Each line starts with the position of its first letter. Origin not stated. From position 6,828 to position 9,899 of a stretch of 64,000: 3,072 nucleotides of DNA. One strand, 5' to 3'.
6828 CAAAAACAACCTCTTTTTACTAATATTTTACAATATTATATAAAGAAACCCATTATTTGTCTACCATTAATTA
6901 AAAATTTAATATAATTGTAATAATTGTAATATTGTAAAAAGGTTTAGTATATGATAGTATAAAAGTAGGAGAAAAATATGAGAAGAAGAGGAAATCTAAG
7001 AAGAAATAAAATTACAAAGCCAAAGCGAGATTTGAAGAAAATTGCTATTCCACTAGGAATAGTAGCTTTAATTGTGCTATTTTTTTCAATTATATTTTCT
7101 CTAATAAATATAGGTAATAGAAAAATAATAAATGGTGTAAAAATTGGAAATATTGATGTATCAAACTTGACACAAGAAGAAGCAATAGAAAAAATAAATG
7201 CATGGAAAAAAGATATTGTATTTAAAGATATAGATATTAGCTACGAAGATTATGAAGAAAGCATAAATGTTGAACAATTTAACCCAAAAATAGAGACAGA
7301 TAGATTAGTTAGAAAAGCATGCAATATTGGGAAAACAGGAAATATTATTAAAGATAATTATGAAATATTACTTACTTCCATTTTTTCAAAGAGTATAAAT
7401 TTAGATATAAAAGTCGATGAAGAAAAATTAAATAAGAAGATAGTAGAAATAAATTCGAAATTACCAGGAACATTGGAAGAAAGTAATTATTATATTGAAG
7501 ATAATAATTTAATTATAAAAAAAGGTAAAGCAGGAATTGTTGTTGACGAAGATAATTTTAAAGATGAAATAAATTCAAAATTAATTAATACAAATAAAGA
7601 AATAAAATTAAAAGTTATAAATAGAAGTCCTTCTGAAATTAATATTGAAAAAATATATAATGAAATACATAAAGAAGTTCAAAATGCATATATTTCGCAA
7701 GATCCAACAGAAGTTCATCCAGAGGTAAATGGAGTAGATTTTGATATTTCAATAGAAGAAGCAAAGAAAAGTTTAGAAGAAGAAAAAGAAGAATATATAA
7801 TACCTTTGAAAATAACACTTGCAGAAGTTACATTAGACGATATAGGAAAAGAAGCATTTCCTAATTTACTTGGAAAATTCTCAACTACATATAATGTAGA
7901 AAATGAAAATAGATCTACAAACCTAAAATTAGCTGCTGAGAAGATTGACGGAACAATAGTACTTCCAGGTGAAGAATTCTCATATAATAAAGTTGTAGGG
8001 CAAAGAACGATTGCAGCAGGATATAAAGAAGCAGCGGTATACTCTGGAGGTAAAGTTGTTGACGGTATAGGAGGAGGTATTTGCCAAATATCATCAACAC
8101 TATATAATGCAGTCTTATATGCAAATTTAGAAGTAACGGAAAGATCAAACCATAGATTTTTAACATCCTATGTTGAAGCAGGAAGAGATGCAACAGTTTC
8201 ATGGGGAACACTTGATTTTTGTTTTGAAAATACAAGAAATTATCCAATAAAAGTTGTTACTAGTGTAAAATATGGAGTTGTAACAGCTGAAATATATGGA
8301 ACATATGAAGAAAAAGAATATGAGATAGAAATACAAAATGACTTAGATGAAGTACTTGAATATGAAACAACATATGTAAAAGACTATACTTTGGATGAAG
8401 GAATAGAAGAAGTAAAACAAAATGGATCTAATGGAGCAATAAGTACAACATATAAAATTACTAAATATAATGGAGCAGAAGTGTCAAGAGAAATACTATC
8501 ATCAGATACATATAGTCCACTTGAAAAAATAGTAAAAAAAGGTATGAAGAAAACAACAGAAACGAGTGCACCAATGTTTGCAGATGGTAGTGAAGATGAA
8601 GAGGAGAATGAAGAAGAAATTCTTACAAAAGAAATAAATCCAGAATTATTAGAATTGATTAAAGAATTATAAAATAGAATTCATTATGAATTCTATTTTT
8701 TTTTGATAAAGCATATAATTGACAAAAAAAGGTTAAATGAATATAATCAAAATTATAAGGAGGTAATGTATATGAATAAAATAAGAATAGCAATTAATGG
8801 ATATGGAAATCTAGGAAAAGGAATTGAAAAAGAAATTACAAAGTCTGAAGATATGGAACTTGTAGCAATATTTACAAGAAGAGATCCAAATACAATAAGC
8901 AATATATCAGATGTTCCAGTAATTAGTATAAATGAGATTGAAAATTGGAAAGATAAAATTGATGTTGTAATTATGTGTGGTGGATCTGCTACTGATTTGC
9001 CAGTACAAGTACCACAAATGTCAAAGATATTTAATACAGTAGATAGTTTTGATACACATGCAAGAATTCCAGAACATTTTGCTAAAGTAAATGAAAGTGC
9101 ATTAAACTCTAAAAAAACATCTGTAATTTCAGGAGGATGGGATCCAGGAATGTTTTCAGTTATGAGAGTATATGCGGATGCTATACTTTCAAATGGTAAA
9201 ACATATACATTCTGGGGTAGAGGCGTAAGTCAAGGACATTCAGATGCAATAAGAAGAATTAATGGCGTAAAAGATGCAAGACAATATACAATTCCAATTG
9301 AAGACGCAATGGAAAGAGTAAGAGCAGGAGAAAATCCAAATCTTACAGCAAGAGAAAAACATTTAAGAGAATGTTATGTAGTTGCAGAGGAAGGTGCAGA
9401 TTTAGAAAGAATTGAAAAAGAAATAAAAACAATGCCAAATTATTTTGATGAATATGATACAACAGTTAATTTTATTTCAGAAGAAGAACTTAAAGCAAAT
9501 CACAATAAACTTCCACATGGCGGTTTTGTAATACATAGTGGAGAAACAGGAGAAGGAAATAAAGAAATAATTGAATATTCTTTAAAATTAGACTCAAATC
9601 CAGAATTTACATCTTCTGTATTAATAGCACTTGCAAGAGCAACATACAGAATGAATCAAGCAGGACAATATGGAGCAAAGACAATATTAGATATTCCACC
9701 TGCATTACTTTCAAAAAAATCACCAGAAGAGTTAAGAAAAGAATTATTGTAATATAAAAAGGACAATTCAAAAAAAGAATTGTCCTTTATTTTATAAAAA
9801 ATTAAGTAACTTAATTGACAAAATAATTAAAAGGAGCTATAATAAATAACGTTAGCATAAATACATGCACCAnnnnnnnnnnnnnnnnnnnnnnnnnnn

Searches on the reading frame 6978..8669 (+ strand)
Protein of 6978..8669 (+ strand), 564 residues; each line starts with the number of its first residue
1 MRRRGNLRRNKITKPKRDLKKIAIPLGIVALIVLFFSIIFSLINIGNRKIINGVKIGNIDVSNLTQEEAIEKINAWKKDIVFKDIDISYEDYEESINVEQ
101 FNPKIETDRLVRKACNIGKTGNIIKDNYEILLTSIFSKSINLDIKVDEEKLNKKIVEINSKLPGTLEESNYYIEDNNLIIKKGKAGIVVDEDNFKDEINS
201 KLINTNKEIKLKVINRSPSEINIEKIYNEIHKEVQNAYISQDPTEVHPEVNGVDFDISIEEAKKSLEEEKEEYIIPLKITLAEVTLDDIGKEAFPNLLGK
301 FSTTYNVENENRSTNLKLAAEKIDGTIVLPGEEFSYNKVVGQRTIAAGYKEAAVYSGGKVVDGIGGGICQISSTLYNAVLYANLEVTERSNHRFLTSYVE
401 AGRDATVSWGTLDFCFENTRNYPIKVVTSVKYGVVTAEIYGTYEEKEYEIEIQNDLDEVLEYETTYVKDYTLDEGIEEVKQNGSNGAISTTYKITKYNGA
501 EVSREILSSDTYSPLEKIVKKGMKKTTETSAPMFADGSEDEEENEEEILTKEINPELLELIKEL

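Call 71: search_protein_families(library=pfam, proteins=[window:6978-8669:+], max_evalue=0.001)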
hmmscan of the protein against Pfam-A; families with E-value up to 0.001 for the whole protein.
window:6978-8669:+ (564 aa): 3 families
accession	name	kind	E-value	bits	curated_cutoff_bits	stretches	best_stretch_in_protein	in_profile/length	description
PF04294.18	VanW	-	4.7e-51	172.1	27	1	311-440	1-130/130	VanW like protein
PF07501.17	G5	-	5e-16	59.1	23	1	457-524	7-75/75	G5 domain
PF12229.13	PG_binding_4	-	2.4e-09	37.8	22.1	1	96-209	3-116/117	Putative peptidoglycan binding domain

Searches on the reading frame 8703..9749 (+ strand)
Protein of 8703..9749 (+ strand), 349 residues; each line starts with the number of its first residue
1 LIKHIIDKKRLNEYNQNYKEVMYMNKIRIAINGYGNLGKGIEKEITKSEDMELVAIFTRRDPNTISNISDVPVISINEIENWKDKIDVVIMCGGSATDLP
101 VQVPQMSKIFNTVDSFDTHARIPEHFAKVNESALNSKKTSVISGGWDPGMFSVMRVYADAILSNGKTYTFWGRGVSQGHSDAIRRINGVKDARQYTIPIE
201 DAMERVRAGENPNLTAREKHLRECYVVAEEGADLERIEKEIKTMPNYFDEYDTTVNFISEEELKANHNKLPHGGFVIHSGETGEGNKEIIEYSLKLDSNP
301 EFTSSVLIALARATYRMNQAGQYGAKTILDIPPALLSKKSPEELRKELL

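Call 71: search_protein_families(library=pfam, proteins=[window:8703-9749:+], max_evalue=0.001)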
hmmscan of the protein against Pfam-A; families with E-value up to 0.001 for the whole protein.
window:8703-9749:+ (349 aa): 3 families
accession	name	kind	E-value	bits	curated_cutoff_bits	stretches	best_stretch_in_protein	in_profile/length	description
PF16654.10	DAPDH_C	-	2.1e-80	268.4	30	1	145-298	1-154/154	Diaminopimelic acid dehydrogenase C-terminal domain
PF01113.26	DapB_N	-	1.6e-05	25.4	25.6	1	27-90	1-72/124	Dihydrodipicolinate reductase, N-terminus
PF00044.30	Gp_dh_N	-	2.1e-05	25.2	31.7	1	27-66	1-40/101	Glyceraldehyde 3-phosphate dehydrogenase, NAD binding domain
